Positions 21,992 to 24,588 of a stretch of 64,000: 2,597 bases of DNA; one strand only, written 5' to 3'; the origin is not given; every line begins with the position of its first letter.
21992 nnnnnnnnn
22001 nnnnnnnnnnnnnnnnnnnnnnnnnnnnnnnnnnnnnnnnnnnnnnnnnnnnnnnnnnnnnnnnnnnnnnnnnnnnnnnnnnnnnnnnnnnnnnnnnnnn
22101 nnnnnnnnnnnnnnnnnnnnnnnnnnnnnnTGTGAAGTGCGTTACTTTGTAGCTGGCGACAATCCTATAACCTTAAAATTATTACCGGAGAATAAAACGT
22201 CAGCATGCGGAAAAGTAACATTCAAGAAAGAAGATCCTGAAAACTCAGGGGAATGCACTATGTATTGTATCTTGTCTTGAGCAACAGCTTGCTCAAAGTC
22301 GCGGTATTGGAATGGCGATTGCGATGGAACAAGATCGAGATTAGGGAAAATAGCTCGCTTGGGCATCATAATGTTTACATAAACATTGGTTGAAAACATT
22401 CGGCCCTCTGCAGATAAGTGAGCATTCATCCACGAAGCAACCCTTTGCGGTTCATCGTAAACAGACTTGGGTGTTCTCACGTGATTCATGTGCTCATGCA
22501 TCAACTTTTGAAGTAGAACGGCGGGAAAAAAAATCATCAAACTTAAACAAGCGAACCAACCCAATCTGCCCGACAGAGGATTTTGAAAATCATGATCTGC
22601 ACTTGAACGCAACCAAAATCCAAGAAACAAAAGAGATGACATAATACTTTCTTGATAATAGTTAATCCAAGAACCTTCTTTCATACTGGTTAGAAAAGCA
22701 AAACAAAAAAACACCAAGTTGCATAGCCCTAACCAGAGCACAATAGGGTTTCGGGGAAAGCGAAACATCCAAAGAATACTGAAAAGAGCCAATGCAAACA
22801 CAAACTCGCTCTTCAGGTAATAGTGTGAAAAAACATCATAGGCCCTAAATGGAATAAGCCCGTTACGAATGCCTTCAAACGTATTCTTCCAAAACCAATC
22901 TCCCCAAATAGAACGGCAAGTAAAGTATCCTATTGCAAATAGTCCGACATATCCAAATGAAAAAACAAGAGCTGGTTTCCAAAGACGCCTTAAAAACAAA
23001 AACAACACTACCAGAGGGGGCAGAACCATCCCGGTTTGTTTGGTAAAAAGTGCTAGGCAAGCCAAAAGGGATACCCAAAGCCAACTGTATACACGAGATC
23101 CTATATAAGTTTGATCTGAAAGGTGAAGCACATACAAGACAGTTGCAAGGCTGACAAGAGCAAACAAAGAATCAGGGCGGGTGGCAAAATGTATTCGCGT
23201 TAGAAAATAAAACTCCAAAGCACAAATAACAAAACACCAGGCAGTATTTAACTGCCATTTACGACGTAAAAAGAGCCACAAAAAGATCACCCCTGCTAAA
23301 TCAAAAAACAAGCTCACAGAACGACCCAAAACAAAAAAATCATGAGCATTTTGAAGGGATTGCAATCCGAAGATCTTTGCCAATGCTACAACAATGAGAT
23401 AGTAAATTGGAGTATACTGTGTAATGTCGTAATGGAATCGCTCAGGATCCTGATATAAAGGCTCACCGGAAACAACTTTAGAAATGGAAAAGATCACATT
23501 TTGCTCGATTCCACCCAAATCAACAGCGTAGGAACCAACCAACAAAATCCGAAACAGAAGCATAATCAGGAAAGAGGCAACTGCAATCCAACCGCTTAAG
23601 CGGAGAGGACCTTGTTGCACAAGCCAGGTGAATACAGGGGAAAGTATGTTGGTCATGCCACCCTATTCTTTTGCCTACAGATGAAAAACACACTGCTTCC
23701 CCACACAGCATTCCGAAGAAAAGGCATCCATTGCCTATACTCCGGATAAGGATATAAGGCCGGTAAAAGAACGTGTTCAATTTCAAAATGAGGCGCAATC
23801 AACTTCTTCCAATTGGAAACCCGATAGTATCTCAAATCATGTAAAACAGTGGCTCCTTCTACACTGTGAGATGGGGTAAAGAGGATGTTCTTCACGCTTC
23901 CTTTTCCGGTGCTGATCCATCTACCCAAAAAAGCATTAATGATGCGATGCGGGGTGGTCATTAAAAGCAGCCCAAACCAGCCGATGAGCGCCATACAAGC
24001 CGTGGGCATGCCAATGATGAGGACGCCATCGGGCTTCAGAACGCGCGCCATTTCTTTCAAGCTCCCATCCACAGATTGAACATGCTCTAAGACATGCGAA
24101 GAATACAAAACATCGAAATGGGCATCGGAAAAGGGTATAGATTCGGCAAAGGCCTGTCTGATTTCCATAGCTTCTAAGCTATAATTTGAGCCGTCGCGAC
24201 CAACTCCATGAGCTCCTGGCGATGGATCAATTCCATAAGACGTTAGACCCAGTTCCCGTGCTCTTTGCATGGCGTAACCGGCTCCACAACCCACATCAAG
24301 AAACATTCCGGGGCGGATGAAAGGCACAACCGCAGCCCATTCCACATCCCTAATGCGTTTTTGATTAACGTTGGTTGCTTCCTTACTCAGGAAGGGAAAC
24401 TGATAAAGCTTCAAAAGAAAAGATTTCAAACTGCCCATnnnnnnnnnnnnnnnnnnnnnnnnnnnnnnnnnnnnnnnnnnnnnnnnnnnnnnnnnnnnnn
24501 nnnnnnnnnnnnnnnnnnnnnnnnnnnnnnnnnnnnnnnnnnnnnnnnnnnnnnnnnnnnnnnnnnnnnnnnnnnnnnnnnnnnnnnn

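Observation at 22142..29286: Seven-gene translationally coupled operon: secreted TPR protein, TPR/TolB/OmpA protein, GT11 fucosyltransferase, GT2, SAM methyltransferase, ~12-TM GT-C-like membrane protein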

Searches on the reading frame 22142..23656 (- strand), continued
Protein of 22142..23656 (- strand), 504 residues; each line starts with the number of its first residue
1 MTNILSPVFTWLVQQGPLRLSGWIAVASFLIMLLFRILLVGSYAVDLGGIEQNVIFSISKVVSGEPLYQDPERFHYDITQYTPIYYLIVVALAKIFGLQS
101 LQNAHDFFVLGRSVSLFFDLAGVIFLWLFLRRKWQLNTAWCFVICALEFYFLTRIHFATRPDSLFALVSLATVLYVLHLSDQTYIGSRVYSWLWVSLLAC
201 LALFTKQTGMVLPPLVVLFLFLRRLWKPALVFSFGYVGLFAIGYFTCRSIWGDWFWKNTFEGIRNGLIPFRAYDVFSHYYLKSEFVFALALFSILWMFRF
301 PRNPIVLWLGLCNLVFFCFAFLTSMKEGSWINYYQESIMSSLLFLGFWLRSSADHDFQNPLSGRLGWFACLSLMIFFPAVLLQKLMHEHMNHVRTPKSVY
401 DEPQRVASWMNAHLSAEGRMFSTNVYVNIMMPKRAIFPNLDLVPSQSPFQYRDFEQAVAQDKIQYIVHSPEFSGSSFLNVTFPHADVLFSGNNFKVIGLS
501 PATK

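Call 68: search_protein_families(library=pfam, proteins=[L014:6286-7650:+, L014:7773-9893:+, L017:5672-6850:-, L017:6856-7767:-, L017:7838-8953:+, L017:8939-9799:-, L017:11488-12390:+, L017:12392-13273:-, L017:13324-14670:-, L017:14899-15720:+], max_evalue=0.001)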
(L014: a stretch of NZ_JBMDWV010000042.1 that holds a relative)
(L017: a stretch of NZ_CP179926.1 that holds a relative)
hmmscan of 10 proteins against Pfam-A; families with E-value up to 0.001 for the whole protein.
L014:6286-7650:+ (454 aa): 0 families

L014:7773-9893:+ (706 aa): 0 families

L017:5672-6850:- (392 aa): 5 families
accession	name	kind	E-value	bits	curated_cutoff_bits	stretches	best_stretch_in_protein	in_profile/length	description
PF00535.33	Glycos_transf_2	-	1.1e-20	74.7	23.3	1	49-166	1-120/168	Glycosyl transferase family 2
PF13641.12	Glyco_tranf_2_3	-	4.3e-14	53.5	27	1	46-261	1-226/230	Glycosyltransferase like family 2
PF13632.12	Glyco_trans_2_3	-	3.3e-11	43.8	27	1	129-327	3-183/198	Glycosyl transferase family group 2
PF13506.12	Glyco_transf_21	-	5.9e-07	29.6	21.7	1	112-159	18-65/174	Glycosyl transferase family 21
PF10111.15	Glyco_tranf_2_2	-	5.4e-05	23.2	27.3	1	50-151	2-108/276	Glycosyltransferase like family 2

L017:6856-7767:- (303 aa): 3 families
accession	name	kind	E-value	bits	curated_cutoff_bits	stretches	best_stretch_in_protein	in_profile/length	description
PF00535.33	Glycos_transf_2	-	2e-23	83.6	23.3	1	5-179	1-166/168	Glycosyl transferase family 2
PF13641.12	Glyco_tranf_2_3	-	1.2e-05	25.9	27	1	4-219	3-213/230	Glycosyltransferase like family 2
PF10111.15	Glyco_tranf_2_2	-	5.2e-05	23.3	27.3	1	27-123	24-129/276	Glycosyltransferase like family 2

L017:7838-8953:+ (371 aa): 2 families
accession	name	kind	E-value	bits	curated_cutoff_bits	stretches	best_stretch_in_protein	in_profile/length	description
PF01757.29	Acyl_transf_3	-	2.7e-29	102.7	31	1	16-346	2-325/326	Acyltransferase domain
PF10129.15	OpgC_C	-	1.4e-06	28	21.4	1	14-146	1-127/358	OpgC protein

L017:8939-9799:- (286 aa): 1 family
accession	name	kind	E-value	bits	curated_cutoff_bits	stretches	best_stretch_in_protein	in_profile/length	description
PF02485.27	Branch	-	5.9e-25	88.7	23.4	1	3-248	1-236/250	Core-2/I-Branching enzyme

L017:11488-12390:+ (300 aa): 1 family
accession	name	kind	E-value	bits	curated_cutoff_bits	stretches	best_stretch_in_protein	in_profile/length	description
PF00535.33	Glycos_transf_2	-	1.6e-14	54.6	23.3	1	6-138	2-129/168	Glycosyl transferase family 2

L017:12392-13273:- (293 aa): 2 families
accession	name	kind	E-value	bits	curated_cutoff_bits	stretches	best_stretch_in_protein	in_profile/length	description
PF01501.26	Glyco_transf_8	-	5e-42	144.7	24.3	1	9-239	2-243/253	Glycosyl transferase family 8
PF18404.7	Glyco_transf_24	-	8.5e-09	35.6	25.7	1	10-135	5-125/268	Glucosyltransferase 24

L017:13324-14670:- (448 aa): 3 families
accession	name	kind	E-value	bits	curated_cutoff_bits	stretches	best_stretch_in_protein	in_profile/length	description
PF01943.22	Polysacc_synt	-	3.8e-16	59.8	28.2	1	15-278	8-271/274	Polysaccharide biosynthesis protein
PF13440.11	Polysacc_synt_3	-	2.5e-14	53.7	23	1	32-325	1-286/293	Polysaccharide biosynthesis protein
PF01554.23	MatE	-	4.7e-12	46.3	24.9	1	227-381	7-160/161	MatE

L017:14899-15720:+ (273 aa): 3 families
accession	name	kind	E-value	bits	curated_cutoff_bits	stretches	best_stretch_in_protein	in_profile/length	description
PF00535.33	Glycos_transf_2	-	6.9e-29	101.4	23.3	1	42-198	1-161/168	Glycosyl transferase family 2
PF13641.12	Glyco_tranf_2_3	-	1.2e-08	35.8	27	1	39-147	1-118/230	Glycosyltransferase like family 2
PF10111.15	Glyco_tranf_2_2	-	8.9e-06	25.8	27.3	1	42-137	1-104/276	Glycosyltransferase like family 2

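Call 70: search_solved_structures(query=L017:11488-12390:+, max_evalue=0.001)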
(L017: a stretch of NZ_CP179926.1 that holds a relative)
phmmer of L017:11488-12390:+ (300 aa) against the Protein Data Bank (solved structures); distinct sequences matched with E-value up to 0.001: 6.
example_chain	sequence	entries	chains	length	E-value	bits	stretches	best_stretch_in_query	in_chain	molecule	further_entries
5ekp_C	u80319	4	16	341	1.9e-12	50.5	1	5-283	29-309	Uncharacterized glycosyltransferase sll0501 | Glycosyltransferase sll0501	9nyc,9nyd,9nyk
9nye_A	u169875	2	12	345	2e-12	50.5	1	5-283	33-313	Glycosyltransferase sll0501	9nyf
5eke_A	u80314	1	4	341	2.6e-12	50.1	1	5-283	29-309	Uncharacterized glycosyltransferase sll0501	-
9bhc_C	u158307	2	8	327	3.4e-12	49.7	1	2-287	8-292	Undecaprenyl-phosphate 4-deoxy-4-formamido-L-arabinose transferase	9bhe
8vxh_A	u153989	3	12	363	4.9e-12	49.2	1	2-287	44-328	Undecaprenyl-phosphate 4-deoxy-4-formamido-L-arabinose transferase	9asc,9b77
9hwj_A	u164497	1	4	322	4.3e-11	46.1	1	2-287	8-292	Undecaprenyl-phosphate 4-deoxy-4-formamido-L-arabinose transferase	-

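Call 91: search_protein_families(library=pfam, proteins=[L017:15732-16862:-, L017:16872-18050:-, L017:18052-19254:-, L017:2219-5377:+, L012:11568-12158:-, L009:8120-8908:+, L009:11452-13839:-, L009:14046-14933:-], max_evalue=0.001)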
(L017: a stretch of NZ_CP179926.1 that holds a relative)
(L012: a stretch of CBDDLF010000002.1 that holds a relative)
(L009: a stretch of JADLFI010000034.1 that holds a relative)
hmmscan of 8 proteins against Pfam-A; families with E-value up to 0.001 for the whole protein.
L017:15732-16862:- (376 aa): 6 families
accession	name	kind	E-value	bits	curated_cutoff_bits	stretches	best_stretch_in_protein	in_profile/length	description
PF00534.26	Glycos_transf_1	-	1.5e-40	139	26.4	1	187-348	5-170/172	Glycosyl transferases group 1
PF13692.12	Glyco_trans_1_4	-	9.5e-35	120.4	27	1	200-336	4-142/142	Glycosyl transferases group 1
PF13439.12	Glyco_transf_4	-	2e-25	90.2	28.5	1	18-177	1-170/170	Glycosyltransferase Family 4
PF13579.12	Glyco_trans_4_4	-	5.9e-15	56.4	29.7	1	19-172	1-158/158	Glycosyl transferase 4-like domain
PF13477.12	Glyco_trans_4_2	-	1.7e-09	38.4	23.4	1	20-131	8-121/139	Glycosyl transferase 4-like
PF13524.12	Glyco_trans_1_2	-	6.9e-05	23.3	25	1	219-357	6-135/144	Glycosyl transferase-like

L017:16872-18050:- (392 aa): 2 families
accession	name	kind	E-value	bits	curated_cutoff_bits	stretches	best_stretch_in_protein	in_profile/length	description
PF13641.12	Glyco_tranf_2_3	-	2.4e-35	123.1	27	1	48-266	3-230/230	Glycosyltransferase like family 2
PF13632.12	Glyco_trans_2_3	-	6e-11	43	27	1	126-335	1-197/198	Glycosyl transferase family group 2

L017:18052-19254:- (400 aa): 3 families
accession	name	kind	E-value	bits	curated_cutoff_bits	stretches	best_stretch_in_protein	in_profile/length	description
PF13692.12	Glyco_trans_1_4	-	1.1e-11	45.6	27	1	231-365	1-141/142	Glycosyl transferases group 1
PF00534.26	Glycos_transf_1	-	1.6e-08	34.7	26.4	1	228-376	12-163/172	Glycosyl transferases group 1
PF13524.12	Glyco_trans_1_2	-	0.00084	19.7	25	0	249-391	5-142/144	Glycosyl transferase-like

L017:2219-5377:+ (1052 aa): 5 families
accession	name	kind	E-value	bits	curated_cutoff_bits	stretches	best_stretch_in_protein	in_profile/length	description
PF07676.18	PD40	-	1.9e-27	95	20.9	2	437-464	3-30/38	WD40-like Beta Propeller Repeat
PF00930.27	DPPIV_N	-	3.2e-09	36.4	22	0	298-370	43-118/354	Dipeptidyl peptidase IV (DPP IV) N-terminal region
PF13485.12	Peptidase_MA_2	-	1.5e-08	35.2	32.4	1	89-268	23-199/201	Peptidase MA superfamily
PF25174.1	Beta-prop_THOC3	-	4.1e-07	29.7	305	1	296-470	87-241/272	THOC3 beta-propeller domain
PF04450.18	BSP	-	1.2e-05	25.7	23.8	1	130-195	98-151/207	Peptidase of plants and bacteria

L012:11568-12158:- (196 aa): 1 family
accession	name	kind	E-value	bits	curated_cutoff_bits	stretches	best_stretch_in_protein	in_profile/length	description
PF01914.23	MarC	-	1.2e-33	116.7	23.9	1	12-194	3-201/203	MarC family integral membrane protein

L009:8120-8908:+ (262 aa): 1 family
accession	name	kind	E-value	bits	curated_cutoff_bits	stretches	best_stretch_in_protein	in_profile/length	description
PF02371.22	Transposase_20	-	1.2e-16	61.3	21.3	1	134-219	2-86/87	Transposase IS116/IS110/IS902 family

L009:11452-13839:- (795 aa): 20 families
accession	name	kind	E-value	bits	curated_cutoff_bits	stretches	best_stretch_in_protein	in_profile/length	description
PF07719.23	TPR_2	-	1.9e-33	112.2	27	2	60-92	2-34/34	Tetratricopeptide repeat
PF00515.34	TPR_1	-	9.5e-31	104.8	27.8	2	60-92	2-34/34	Tetratricopeptide repeat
PF13414.12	TPR_11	-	1.2e-23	82.9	26.8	1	254-287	7-40/42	TPR repeat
PF13432.12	TPR_16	-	4.2e-19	69.1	32.7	1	29-91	1-63/65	Tetratricopeptide repeat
PF13181.12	TPR_8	-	1.9e-17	62.3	25.7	0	311-342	3-34/34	Tetratricopeptide repeat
PF14559.12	TPR_19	-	1.1e-15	58.1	25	0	38-79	4-45/68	Tetratricopeptide repeat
PF13431.12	TPR_17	-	1.8e-15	56.3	24.4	0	50-80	4-34/34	Tetratricopeptide repeat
PF13428.12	TPR_14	-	9.1e-15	54.2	23.5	0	315-345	7-37/44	Tetratricopeptide repeat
PF13371.12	TPR_9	-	7.3e-14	52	35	1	37-93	7-63/73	Tetratricopeptide repeat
PF13424.12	TPR_12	-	2.2e-13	50.6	30.1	0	36-89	21-75/77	Tetratricopeptide repeat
PF00656.27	Peptidase_C14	-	1e-07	32.4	21.4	1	565-692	3-130/233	Caspase domain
PF13174.12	TPR_6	-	5.3e-07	30.3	26.3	0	314-341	5-32/33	Tetratricopeptide repeat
PF12895.13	ANAPC3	-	2.8e-06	28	27.2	1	38-115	2-78/82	Anaphase-promoting complex, cyclosome, subunit 3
PF23914.1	TPR_CcmH_CycH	-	2.8e-06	27.7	42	0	318-360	59-101/158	Cytochrome c-type biogenesis protein H TPR domain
PF13176.12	TPR_7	-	3.7e-06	27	27.9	0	312-342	2-34/36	Tetratricopeptide repeat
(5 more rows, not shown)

L009:14046-14933:- (295 aa): 8 families
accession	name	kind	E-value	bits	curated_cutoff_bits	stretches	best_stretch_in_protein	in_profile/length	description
PF13489.12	Methyltransf_23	-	3.3e-29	102.2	27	1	76-222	13-160/164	Methyltransferase domain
PF08241.18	Methyltransf_11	-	7.6e-17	62.2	21.2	1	89-178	1-95/95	Methyltransferase domain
PF13847.12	Methyltransf_31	-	1.5e-15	57.6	27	1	84-219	3-144/145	Methyltransferase domain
PF08242.18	Methyltransf_12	-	1.8e-14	54.7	30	1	89-176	1-98/98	Methyltransferase domain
PF13649.12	Methyltransf_25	-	5.4e-14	53.1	27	1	89-174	2-97/97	Methyltransferase domain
PF07021.18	MetW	-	2.8e-07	30.8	21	1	83-184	12-113/193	Methionine biosynthesis protein MetW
PF02353.26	CMAS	-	3.3e-06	27.1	27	1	81-180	59-166/273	Mycolic acid cyclopropane synthetase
PF03291.22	mRNA_G-N7_MeTrfase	-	0.00036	20.2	26.6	0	149-186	154-188/315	mRNA (guanine-N(7))-methyltransferase domain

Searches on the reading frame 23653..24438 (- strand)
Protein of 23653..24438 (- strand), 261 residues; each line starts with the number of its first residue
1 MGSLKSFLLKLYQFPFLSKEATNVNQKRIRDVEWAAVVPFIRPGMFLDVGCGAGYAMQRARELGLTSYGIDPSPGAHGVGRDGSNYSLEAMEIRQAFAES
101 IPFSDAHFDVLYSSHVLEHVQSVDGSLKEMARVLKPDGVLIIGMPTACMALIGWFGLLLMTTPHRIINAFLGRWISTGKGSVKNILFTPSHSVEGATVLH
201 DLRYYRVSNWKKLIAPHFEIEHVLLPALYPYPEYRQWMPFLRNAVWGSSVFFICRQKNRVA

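Call 4: search_protein_families(library=pfam, proteins=[window:23653-24438:-], max_evalue=0.01)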
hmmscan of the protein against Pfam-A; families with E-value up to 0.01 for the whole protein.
window:23653-24438:- (261 aa): 9 families
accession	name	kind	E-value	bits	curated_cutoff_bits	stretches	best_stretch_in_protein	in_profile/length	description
PF08241.18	Methyltransf_11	-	3.7e-23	82.4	21.2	1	47-142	1-95/95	Methyltransferase domain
PF13489.12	Methyltransf_23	-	2.6e-18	66.7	27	1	41-156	21-130/164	Methyltransferase domain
PF13649.12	Methyltransf_25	-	4.6e-16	59.7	27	1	47-138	2-97/97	Methyltransferase domain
PF08242.18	Methyltransf_12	-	1.8e-13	51.5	30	1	47-140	1-98/98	Methyltransferase domain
PF13847.12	Methyltransf_31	-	6.2e-13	49.1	27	1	46-145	7-112/145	Methyltransferase domain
PF01209.24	Ubie_methyltran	-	6.7e-06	26.1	20.1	1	43-141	48-150/233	ubiE/COQ5 methyltransferase family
PF08003.17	Methyltransf_9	-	1.8e-05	24.4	23.8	1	30-142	100-217/315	Protein of unknown function (DUF1698)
PF20922.3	Anamorsin_N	-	0.002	18.3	27.1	1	102-145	46-90/163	Anamorsin, N-terminal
PF02353.26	CMAS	-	0.0066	16.2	27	1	41-142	60-164/273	Mycolic acid cyclopropane synthetase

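Call 5: search_protein_families(library=ncbifam, proteins=[window:23653-24438:-], max_evalue=0.01)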
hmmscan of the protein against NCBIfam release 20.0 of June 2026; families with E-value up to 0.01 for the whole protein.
window:23653-24438:- (261 aa): 33 families (the best 25 are shown)
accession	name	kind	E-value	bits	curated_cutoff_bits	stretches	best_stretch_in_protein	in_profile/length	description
NF045667.1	MTase_DVU1556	equivalog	5e-16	58.8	155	1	43-142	23-119/213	DVU_1556 family methyltransferase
TIGR01934.1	MenG_MenH_UbiE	subfamily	4.6e-12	45.7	158.35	1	42-142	39-141/223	ubiquinone/menaquinone biosynthesis methyltransferase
NF001244.0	PRK00216.1-5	equivalog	5.7e-11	42.1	216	1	45-142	51-153/236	bifunctional demethylmenaquinone methyltransferase/2-methoxy-6-polyprenyl-1,4-benzoquinol methylase UbiE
NF041537.1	ArsM_AhpD_UU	exception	1.1e-10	40.8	510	1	46-142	80-180/345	arsenite methyltransferase/AhpD domain selenoprotein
TIGR01983.1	UbiG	equivalog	1.4e-10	40.9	102.95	1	43-142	50-151/228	bifunctional 2-polyprenyl-6-hydroxyphenol methylase/3-demethylubiquinol 3-O-methyltransferase UbiG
NF047649.1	MTase_UXPK_star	exception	1.4e-10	40.7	460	1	41-142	75-181/283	methyltransferase/UXPK-star double selenoprotein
TIGR02072.1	BioC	equivalog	7.7e-10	39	184.95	1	45-142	37-132/244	malonyl-ACP O-methyltransferase BioC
NF001240.0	PRK00216.1-1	equivalog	1.2e-08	34.4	378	1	89-142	115-168/251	bifunctional demethylmenaquinone methyltransferase/2-methoxy-6-polyprenyl-1,4-benzoquinol methylase UbiE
NF043040.1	corrin_prot_MT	hypoth_equivalog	3.9e-08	33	180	1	45-150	44-155/216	corrinoid protein-associated methyltransferase CpaM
NF007610.0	PRK10258.1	equivalog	4.4e-08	32.8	342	1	45-141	45-137/251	malonyl-ACP O-methyltransferase BioC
NF001243.0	PRK00216.1-4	equivalog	4.7e-08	32.6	235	1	46-155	51-163/237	demethylmenaquinone methyltransferase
NF011650.0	PRK15068.1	equivalog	7e-08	31.7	209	1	31-142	108-225/324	tRNA 5-methoxyuridine(34)/uridine 5-oxyacetic acid(34) synthase CmoB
TIGR00452.1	TIGR00452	equivalog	1.2e-07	30.8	275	1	32-142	104-219/316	tRNA 5-methoxyuridine(34)/uridine 5-oxyacetic acid(34) synthase CmoB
NF041536.1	ArsM_DUF2284_UU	exception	1.8e-07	29.9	575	1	46-142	80-180/459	arsenite methyltransferase/DUF2284 domain selenoprotein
NF001241.0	PRK00216.1-2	equivalog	2e-07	30.9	327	1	45-143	54-148/231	demethylmenaquinone methyltransferase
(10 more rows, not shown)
